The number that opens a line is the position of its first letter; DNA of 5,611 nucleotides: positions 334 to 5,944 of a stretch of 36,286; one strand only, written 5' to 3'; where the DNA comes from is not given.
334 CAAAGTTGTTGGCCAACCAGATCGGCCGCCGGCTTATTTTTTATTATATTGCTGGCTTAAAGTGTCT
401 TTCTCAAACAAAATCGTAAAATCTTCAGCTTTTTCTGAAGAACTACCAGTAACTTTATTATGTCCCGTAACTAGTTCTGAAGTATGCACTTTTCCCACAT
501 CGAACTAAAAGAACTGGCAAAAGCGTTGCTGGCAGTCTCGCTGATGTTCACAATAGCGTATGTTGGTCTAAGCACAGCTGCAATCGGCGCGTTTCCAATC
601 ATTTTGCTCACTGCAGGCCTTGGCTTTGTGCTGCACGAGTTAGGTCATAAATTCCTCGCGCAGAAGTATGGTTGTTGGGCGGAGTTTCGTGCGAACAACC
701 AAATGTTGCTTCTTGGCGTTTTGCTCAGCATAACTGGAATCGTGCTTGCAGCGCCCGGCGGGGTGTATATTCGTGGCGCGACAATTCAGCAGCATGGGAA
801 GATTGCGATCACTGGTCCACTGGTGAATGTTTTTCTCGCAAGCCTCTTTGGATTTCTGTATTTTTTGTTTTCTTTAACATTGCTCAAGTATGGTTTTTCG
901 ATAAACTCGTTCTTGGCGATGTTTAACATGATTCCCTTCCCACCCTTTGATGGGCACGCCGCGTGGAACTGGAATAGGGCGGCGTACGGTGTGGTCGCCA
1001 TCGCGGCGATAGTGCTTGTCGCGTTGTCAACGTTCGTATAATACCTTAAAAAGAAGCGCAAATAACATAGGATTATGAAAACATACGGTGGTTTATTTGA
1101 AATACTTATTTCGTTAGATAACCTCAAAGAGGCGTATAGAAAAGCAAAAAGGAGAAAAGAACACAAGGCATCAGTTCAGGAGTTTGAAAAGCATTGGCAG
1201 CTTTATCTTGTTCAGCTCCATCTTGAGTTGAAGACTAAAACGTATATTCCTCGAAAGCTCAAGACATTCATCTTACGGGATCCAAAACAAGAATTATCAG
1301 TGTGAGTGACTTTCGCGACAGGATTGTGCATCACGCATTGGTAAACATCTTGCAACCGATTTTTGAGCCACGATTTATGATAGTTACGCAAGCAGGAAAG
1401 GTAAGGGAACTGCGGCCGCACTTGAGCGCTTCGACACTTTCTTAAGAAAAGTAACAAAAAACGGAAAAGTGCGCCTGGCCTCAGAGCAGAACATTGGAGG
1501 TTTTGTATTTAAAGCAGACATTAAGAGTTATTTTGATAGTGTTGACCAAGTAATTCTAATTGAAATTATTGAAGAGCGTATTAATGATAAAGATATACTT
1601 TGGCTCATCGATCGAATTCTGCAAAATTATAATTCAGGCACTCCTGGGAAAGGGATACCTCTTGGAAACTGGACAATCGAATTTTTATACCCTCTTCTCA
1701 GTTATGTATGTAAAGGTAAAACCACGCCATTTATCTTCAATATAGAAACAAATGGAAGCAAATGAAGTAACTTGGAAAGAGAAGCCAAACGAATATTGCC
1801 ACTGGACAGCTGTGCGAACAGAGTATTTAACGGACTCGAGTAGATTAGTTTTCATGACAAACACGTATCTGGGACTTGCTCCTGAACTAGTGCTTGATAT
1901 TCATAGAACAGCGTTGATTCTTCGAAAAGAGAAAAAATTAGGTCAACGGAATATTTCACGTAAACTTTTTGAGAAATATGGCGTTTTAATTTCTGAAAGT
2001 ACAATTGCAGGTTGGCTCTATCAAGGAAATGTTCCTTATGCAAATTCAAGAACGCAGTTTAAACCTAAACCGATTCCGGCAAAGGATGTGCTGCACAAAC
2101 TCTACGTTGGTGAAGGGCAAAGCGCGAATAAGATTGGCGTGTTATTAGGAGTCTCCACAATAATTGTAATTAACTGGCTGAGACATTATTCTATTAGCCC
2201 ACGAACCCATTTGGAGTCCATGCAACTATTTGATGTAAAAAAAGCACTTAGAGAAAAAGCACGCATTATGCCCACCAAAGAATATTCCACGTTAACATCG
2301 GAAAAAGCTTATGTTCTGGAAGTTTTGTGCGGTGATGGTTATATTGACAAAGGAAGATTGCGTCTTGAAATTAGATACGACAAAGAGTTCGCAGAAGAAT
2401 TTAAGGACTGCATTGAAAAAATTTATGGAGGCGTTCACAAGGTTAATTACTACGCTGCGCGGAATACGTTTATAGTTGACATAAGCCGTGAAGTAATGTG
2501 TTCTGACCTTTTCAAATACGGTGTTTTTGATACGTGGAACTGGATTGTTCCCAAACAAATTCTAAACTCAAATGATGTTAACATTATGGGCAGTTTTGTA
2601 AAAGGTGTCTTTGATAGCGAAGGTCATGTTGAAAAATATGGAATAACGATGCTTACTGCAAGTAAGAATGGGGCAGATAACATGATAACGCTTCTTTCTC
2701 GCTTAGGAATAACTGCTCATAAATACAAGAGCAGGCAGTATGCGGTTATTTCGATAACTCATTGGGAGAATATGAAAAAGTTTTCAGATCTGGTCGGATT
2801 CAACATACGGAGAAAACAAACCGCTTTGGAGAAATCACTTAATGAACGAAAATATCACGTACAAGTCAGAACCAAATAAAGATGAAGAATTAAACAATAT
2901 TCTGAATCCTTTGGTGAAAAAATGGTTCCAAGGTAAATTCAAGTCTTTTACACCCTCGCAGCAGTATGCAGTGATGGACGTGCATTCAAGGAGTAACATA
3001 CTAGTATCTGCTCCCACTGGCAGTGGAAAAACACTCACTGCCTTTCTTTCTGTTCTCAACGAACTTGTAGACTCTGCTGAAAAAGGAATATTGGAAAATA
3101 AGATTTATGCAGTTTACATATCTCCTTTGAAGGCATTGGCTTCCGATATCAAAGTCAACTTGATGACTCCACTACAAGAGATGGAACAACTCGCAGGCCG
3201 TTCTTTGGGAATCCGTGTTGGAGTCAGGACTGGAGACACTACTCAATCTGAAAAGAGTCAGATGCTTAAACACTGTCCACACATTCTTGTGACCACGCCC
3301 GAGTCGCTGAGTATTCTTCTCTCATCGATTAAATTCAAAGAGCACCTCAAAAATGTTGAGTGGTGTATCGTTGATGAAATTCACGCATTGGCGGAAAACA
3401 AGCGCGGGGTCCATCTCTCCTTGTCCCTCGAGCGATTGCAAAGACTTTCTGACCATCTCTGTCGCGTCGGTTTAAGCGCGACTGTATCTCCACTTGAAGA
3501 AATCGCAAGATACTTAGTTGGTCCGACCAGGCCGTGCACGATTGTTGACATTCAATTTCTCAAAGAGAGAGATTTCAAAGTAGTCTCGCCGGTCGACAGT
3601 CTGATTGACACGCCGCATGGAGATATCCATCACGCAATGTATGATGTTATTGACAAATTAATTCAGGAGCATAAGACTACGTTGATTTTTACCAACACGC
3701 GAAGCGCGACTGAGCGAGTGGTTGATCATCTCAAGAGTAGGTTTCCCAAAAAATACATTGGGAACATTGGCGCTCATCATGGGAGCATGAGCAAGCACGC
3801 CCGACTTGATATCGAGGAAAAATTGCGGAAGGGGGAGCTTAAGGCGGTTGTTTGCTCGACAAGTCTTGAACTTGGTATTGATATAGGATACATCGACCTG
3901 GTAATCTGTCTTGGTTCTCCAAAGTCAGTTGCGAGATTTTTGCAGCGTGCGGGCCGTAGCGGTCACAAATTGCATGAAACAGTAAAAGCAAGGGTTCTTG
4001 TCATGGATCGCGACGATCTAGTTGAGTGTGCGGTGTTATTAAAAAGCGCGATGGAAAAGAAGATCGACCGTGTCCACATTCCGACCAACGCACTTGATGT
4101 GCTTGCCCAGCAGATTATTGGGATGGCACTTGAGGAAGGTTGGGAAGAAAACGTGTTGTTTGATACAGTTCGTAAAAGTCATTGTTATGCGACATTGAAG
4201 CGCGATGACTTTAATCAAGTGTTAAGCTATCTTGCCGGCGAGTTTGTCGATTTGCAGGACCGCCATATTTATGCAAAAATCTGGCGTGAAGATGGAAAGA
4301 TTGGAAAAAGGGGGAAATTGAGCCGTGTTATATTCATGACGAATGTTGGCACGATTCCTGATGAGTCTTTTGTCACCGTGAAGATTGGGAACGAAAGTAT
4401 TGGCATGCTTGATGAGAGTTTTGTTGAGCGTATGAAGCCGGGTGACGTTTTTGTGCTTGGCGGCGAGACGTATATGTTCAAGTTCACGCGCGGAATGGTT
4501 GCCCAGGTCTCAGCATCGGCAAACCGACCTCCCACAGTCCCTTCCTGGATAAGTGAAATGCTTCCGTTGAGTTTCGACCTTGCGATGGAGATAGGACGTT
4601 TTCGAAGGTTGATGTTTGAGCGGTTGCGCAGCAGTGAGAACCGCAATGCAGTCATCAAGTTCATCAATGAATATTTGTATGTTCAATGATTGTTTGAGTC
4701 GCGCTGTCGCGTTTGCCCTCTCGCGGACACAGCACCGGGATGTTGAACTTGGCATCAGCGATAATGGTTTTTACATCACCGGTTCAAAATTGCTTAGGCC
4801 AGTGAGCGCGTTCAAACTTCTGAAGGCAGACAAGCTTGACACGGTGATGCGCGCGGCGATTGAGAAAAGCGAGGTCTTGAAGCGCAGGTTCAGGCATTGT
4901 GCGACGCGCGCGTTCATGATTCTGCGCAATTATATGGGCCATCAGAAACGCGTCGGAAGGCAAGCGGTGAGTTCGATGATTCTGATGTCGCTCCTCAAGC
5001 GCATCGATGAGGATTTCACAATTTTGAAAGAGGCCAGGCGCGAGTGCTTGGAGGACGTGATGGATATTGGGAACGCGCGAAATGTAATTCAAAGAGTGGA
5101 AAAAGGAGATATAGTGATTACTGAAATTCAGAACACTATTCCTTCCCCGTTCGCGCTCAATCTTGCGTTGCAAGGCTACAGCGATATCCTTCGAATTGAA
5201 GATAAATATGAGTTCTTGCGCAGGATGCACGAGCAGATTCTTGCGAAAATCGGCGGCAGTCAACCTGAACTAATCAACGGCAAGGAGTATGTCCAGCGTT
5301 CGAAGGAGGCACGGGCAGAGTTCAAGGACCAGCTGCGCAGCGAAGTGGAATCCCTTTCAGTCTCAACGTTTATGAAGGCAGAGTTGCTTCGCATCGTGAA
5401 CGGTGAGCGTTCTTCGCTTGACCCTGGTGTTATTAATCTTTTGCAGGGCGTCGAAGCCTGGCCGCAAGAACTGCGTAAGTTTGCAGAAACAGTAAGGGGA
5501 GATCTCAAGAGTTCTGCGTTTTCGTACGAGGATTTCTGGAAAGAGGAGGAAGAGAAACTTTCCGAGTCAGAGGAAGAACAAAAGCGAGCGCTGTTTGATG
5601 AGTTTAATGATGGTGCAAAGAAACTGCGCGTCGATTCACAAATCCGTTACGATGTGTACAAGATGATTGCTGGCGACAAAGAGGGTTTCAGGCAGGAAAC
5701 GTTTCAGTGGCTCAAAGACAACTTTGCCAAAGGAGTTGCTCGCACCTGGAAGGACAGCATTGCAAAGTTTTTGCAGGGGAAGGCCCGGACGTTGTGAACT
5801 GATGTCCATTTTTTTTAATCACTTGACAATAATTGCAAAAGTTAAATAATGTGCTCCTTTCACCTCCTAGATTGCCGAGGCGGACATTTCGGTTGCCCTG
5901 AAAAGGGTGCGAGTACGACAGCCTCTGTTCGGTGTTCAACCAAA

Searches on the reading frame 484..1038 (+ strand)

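Call 9: search_protein_families(library=pfam, proteins=[window:484-1038:+], max_evalue=0.001)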
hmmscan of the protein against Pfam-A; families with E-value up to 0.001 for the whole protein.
window:484-1038:+ (185 aa): 1 family
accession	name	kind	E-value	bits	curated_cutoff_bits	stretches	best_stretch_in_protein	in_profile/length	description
PF02163.28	Peptidase_M50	-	1.7e-06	28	27.2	0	132-158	161-187/221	Peptidase family M50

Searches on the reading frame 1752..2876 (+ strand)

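Call 8: search_protein_families(library=pfam, proteins=[window:1752-2876:+], max_evalue=0.001)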
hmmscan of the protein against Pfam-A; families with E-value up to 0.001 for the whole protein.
window:1752-2876:+ (375 aa): 1 family
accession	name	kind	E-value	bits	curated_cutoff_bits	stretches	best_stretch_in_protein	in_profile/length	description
PF14528.11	LAGLIDADG_3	-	1.7e-09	38.2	22.5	1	281-349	5-82/82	LAGLIDADG-like domain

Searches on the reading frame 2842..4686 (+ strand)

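Call 8: search_protein_families(library=pfam, proteins=[window:2842-4686:+], max_evalue=0.001)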
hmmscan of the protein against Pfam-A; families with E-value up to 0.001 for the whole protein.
window:2842-4686:+ (615 aa): 6 families
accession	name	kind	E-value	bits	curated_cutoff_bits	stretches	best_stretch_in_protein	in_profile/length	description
PF19306.5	WH_Lhr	-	1.9e-35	122.2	27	1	404-564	4-166/168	Large helicase-related protein, winged helix domain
PF00270.35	DEAD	-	6.4e-34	117.5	26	1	37-219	1-165/167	DEAD/DEAH box helicase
PF00271.37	Helicase_C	-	1.6e-20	73.8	23.5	1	268-374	4-107/110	Helicase conserved C-terminal domain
PF04851.21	ResIII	-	7.3e-12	45.9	22.5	1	36-215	4-162/164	Type III restriction enzyme, res subunit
PF22527.2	DEXQc_Suv3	-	1.3e-05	25.2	27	1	38-207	1-129/154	DEXQ-box helicase domain of Suv3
PF22590.2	Cas3-like_C_2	-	0.0002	22.1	27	0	277-373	2-101/106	CRISPR-associated nuclease/helicase Cas3, C-terminal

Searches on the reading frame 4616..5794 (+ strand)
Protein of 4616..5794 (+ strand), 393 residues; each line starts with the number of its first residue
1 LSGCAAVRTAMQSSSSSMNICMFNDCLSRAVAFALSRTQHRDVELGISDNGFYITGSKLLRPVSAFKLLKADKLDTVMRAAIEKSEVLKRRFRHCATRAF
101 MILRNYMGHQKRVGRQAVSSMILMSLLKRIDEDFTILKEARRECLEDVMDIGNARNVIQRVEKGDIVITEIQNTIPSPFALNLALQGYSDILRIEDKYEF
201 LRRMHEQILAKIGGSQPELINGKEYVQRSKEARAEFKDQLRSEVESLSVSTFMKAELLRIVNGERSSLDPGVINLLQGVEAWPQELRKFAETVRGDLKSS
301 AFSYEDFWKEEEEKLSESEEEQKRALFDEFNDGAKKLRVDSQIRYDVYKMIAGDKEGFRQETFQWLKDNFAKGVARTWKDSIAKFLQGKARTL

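Call 8: search_protein_families(library=pfam, proteins=[window:4616-5794:+], max_evalue=0.001)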
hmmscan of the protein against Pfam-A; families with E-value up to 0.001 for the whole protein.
window:4616-5794:+ (393 aa): 1 family
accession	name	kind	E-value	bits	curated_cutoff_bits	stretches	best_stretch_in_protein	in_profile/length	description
PF08494.16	DEAD_assoc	-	6.7e-44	150.4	23.5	1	23-180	29-191/191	DEAD/H associated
